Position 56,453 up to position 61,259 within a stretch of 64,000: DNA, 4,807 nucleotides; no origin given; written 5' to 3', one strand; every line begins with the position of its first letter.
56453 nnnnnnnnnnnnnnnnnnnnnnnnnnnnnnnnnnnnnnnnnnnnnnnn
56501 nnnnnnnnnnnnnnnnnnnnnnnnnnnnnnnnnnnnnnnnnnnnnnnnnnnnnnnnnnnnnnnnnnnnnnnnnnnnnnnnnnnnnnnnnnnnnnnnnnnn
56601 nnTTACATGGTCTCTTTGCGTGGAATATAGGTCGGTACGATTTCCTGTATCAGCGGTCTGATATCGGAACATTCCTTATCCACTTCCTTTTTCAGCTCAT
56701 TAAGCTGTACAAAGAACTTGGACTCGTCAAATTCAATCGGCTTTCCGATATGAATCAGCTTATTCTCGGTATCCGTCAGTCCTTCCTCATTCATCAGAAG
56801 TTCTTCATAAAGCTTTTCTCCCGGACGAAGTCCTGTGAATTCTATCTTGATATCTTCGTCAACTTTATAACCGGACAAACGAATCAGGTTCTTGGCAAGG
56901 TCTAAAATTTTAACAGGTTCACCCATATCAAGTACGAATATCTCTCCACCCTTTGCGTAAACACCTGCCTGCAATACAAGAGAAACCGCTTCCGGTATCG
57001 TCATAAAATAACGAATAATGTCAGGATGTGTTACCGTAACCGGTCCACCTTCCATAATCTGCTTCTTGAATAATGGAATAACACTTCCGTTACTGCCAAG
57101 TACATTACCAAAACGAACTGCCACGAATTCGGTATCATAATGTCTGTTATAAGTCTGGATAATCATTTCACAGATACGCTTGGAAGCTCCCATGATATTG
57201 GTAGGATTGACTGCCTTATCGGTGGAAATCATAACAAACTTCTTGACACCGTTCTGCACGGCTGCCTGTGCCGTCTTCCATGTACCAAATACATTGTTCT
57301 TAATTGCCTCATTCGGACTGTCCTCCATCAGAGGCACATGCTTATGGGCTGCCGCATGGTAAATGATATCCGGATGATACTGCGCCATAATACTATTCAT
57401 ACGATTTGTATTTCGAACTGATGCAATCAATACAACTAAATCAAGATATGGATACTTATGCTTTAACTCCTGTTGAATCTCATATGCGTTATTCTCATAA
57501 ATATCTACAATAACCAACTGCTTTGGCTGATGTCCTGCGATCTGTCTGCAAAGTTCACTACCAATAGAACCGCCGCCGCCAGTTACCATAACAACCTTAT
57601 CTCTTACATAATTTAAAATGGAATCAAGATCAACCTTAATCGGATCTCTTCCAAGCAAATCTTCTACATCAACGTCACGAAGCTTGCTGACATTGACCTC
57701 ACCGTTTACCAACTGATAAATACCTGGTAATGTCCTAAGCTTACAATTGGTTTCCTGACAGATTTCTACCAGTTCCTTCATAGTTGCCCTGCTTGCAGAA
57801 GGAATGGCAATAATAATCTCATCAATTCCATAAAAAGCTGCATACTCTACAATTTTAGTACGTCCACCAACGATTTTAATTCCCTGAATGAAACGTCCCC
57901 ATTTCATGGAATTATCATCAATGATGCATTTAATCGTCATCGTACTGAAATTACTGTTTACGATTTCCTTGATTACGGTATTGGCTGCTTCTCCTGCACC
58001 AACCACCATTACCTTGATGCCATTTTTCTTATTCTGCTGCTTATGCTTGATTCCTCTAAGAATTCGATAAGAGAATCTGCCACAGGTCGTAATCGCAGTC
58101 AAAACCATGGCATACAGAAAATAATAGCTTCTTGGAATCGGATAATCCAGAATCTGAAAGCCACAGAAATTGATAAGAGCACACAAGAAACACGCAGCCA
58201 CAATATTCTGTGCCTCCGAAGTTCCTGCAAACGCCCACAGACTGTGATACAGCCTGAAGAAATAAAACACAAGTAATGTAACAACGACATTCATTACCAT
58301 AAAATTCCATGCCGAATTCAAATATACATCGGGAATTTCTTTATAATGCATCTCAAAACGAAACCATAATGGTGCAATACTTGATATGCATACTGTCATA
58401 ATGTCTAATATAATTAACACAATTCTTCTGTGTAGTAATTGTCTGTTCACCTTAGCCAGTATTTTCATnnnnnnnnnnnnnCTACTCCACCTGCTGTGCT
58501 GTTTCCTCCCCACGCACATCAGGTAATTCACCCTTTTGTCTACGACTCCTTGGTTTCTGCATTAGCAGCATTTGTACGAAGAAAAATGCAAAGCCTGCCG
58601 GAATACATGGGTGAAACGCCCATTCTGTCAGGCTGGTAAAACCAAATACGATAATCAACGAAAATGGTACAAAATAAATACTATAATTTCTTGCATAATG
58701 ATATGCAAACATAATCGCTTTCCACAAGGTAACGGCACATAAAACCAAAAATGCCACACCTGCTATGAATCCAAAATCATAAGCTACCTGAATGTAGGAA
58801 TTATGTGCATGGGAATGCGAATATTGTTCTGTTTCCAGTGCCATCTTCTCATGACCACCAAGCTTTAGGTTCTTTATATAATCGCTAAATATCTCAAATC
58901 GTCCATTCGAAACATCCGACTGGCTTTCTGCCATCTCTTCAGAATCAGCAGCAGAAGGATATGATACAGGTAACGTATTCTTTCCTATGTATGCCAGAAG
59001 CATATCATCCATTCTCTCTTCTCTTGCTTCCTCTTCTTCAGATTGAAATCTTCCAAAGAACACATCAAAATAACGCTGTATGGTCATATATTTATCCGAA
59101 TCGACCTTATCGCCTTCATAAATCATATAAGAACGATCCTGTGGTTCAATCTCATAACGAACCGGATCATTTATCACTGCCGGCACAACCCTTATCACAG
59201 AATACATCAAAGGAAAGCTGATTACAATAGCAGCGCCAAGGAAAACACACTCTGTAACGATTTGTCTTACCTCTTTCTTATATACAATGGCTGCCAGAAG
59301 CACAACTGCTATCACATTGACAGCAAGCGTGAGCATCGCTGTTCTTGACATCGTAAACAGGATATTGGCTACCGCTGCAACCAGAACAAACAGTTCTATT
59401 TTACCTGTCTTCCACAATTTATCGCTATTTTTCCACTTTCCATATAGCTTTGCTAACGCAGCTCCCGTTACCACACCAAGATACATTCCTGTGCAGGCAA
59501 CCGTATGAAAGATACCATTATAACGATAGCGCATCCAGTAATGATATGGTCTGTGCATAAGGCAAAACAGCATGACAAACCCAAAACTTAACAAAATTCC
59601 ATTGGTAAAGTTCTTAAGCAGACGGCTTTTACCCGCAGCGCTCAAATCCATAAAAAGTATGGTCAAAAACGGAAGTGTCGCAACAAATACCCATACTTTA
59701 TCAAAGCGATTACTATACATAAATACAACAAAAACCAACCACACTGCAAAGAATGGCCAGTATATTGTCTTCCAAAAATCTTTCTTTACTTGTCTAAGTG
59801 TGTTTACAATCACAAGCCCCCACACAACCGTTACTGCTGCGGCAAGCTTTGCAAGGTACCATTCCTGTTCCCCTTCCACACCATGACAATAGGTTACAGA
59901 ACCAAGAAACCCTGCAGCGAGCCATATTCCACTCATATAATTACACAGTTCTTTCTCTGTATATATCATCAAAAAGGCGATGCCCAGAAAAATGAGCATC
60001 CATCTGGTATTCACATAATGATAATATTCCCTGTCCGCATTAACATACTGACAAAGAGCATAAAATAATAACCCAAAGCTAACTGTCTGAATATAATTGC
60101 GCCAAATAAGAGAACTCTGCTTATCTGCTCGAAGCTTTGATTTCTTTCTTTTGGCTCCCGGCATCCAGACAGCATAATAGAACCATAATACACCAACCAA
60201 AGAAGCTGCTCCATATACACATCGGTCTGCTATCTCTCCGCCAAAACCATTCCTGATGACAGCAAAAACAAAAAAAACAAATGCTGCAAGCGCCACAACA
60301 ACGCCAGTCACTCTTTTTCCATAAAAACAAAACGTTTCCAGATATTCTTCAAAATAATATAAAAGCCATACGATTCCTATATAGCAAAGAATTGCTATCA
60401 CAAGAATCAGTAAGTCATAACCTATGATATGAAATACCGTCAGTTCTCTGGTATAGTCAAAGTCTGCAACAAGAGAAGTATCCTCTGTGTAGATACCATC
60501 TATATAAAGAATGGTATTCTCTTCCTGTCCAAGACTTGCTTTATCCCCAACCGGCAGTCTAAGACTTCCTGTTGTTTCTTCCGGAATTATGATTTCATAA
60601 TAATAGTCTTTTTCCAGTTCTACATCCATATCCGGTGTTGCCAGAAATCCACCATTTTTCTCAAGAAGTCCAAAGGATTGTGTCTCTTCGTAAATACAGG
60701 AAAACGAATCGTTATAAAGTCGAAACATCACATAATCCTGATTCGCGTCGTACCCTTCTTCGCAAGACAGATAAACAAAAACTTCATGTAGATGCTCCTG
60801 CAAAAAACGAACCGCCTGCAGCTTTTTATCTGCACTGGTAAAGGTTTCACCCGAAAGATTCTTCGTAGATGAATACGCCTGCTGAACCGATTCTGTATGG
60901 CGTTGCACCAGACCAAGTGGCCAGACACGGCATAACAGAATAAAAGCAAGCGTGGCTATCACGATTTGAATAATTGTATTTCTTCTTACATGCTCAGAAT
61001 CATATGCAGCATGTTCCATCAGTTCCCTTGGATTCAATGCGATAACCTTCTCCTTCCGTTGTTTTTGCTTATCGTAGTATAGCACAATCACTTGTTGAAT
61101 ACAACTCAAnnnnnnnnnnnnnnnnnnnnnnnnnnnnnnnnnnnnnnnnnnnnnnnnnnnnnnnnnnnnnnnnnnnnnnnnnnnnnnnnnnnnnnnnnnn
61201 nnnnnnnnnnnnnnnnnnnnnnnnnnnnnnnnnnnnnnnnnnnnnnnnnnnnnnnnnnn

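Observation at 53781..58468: PglF-PglE-PglC-like set lacks PglD; an ATP-grasp ligase occupies the slot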

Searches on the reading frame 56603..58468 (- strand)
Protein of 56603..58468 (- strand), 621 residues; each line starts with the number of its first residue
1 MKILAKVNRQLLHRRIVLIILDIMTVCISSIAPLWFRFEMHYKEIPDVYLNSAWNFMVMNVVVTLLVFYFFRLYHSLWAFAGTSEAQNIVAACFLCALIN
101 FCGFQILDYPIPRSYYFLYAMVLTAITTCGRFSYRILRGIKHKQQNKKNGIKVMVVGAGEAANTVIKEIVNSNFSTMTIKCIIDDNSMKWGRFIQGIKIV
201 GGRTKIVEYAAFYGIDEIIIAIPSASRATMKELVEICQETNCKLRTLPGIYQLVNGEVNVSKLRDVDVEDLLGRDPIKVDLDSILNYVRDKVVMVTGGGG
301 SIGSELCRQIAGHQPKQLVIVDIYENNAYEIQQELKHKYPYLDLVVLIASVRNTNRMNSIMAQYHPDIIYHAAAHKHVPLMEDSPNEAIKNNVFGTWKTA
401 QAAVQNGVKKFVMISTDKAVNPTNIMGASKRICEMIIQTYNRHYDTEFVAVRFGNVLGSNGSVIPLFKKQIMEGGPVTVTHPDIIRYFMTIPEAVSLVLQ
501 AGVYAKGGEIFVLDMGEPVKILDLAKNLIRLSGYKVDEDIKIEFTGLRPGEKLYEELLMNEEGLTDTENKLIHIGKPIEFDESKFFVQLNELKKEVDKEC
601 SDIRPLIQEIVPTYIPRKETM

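Call 4: search_protein_families(library=pfam, proteins=[window:56603-58468:-])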
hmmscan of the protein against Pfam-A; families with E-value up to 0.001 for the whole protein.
window:56603-58468:- (621 aa): 10 families
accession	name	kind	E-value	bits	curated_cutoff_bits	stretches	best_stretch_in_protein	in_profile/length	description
PF02719.21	Polysacc_synt_2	-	3.2e-125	417.6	20.2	1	293-573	1-289/293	Polysaccharide biosynthesis protein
PF01370.27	Epimerase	-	3.3e-25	89.3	20.9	1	293-501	1-224/240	NAD dependent epimerase/dehydratase family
PF16363.11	GDP_Man_Dehyd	-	8.2e-17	62.1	27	1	294-473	1-206/332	GDP-mannose 4,6 dehydratase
PF13727.12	CoA_binding_3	-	6.5e-13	49.5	25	1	111-248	43-175/175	CoA-binding domain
PF04321.23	RmlD_sub_bind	-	6.4e-12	45.6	27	1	293-461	3-156/287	RmlD substrate binding domain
PF01073.25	3Beta_HSD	-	5.3e-10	39.2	22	1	294-422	1-122/280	3-beta hydroxysteroid dehydrogenase/isomerase family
PF00106.31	adh_short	-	1.2e-06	28.6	26.6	1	291-406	1-122/195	short chain dehydrogenase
PF01488.26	Shikimate_DH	-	1.3e-06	29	24.3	0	145-179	7-41/138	Shikimate / quinate 5-dehydrogenase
PF07993.18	NAD_binding_4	-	9.6e-05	22.1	20.1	0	367-423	90-143/258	Male sterility protein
PF08659.16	KR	-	0.00083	19.8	22.6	0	293-415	3-135/180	KR domain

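Call 14: search_protein_families(library=ncbifam, proteins=[window:56603-58468:-], max_evalue=0.00001)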
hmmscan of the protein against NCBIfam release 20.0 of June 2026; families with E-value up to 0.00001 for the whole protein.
window:56603-58468:- (621 aa): 22 families
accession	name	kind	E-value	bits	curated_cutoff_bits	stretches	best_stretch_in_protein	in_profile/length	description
TIGR03589.1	PseB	equivalog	4.6e-57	193.4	407.75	1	289-572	3-276/324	UDP-N-acetylglucosamine 4,6-dehydratase (inverting)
TIGR04130.1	FnlA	equivalog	2.9e-51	174.3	730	1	289-565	3-272/337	UDP-N-acetylglucosamine 4,6-dehydratase/5-epimerase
TIGR03025.1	EPS_sugtrans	subfamily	8.1e-25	87.9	295.55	1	33-268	14-242/445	exopolysaccharide biosynthesis polyprenyl glycosylphosphotransferase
TIGR03023.1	WcaJ_sugtrans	equivalog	1.1e-20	74.4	410.75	1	21-290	2-267/453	undecaprenyl-phosphate glucose phosphotransferase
TIGR01179.1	galE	equivalog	3.2e-19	68.9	262.3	1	293-460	2-180/332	UDP-glucose 4-epimerase GalE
TIGR01181.1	dTDP_gluc_dehyt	equivalog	3.9e-17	62.3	365.1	1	293-551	2-277/321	dTDP-glucose 4,6-dehydratase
TIGR04180.1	EDH_00030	hypoth_equivalog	5.6e-13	48.6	475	1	293-558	1-280/297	NAD-dependent 4,6-dehydratase LegB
TIGR03022.1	WbaP_sugtrans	subfamily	1.7e-11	44.1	403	1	18-262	1-237/456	undecaprenyl-phosphate galactose phosphotransferase WbaP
TIGR02622.1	CDP_4_6_dhtase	equivalog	3.9e-11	42.7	278.45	1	290-482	4-221/352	CDP-glucose 4,6-dehydratase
NF007956.0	PRK10675.1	subfamily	6.1e-10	38.7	394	1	293-416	3-124/338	UDP-glucose 4-epimerase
TIGR01214.1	rmlD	equivalog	8.2e-10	38.2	224.05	1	293-461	2-155/285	dTDP-4-dehydrorhamnose reductase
NF041293.1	G6PDh_Azf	equivalog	1.5e-09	37.7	400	1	290-421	2-120/252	NAD-dependent glucose-6-phosphate dehydrogenase Azf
NF007490.0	PRK10084.1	subfamily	3.7e-09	36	649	1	293-403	3-111/361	dTDP-glucose 4,6-dehydratase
NF007582.0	PRK10217.1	equivalog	1.1e-08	34.5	698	1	292-403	3-112/355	dTDP-glucose 4,6-dehydratase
TIGR02197.1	heptose_epim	equivalog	3.4e-08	33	274.6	1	293-460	1-174/316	ADP-glyceromanno-heptose 6-epimerase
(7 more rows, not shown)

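Call 72: search_solved_structures(query=window:56603-58468:-, max_evalue=1e-30)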
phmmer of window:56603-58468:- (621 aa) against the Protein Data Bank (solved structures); distinct sequences matched with E-value up to 1e-30: 12.
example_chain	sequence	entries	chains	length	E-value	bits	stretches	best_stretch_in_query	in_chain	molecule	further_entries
5bju_A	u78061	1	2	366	1.4e-95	324.5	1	264-619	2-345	WlaL protein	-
5bjw_A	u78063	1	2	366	4.9e-95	322.6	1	264-619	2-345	WlaL protein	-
5bjx_A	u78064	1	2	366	7.2e-95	322.1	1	264-619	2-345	WlaL protein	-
5bjy_A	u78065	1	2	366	9.2e-95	321.7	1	264-619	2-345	WlaL protein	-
5bjv_A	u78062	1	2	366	4.4e-94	319.5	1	264-619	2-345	WlaL protein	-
6bwc_A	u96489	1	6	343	3.2e-54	187.8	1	287-567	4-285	Polysaccharide biosynthesis protein CapD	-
4j2o_A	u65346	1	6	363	1.9e-49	172.1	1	288-563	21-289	UDP-N-acetylglucosamine 4,6-dehydratase/5-epimerase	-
3vvb_A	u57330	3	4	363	2.4e-44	155.2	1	289-562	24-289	CapE | Capsular polysaccharide synthesis enzyme Cap8E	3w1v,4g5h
3vvc_A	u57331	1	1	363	8.8e-44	153.4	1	289-562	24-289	Capsular polysaccharide synthesis enzyme Cap8E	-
2gn4_A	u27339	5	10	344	9.6e-41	143.3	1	286-586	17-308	UDP-GlcNAc C6 dehydratase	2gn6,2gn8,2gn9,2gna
4tqg_A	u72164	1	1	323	6.7e-34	120.7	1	288-564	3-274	Putative dTDP-d-glucose 4 6-dehydratase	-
3pvz_A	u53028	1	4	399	2e-33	119.2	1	283-534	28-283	UDP-N-acetylglucosamine 4,6-dehydratase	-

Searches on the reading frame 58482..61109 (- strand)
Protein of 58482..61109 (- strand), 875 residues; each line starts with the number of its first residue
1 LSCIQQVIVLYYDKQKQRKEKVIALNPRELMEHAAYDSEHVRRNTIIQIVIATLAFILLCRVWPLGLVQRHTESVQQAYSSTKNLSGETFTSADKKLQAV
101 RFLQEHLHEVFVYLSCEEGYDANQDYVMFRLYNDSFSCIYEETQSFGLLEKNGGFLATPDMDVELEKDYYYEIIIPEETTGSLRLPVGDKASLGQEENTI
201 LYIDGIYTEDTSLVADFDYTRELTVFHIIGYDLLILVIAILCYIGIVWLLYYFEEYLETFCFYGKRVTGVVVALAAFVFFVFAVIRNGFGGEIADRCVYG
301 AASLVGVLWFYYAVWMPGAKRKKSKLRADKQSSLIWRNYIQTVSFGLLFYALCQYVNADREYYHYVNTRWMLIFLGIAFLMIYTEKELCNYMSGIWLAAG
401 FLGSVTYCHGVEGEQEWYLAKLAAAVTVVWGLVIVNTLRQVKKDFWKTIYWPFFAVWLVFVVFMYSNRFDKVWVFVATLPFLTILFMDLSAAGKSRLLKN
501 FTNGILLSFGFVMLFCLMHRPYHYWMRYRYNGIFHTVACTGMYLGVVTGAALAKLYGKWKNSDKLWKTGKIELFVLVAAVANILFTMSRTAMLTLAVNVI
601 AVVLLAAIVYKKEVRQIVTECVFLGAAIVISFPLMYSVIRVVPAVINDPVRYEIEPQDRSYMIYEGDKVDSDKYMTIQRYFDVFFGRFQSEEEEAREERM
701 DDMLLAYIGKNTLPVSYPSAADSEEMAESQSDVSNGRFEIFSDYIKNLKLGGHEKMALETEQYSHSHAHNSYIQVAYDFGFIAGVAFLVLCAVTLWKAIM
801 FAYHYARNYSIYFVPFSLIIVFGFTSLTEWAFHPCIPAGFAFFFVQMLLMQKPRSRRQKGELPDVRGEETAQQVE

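Call 4: search_protein_families(library=pfam, proteins=[window:58482-61109:-])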
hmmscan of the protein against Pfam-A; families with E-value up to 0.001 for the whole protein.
window:58482-61109:- (875 aa): 1 family
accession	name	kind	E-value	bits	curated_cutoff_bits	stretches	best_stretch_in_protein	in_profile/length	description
PF04932.20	Wzy_C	-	9.5e-06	25.9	31.7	1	574-788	1-149/149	O-Antigen ligase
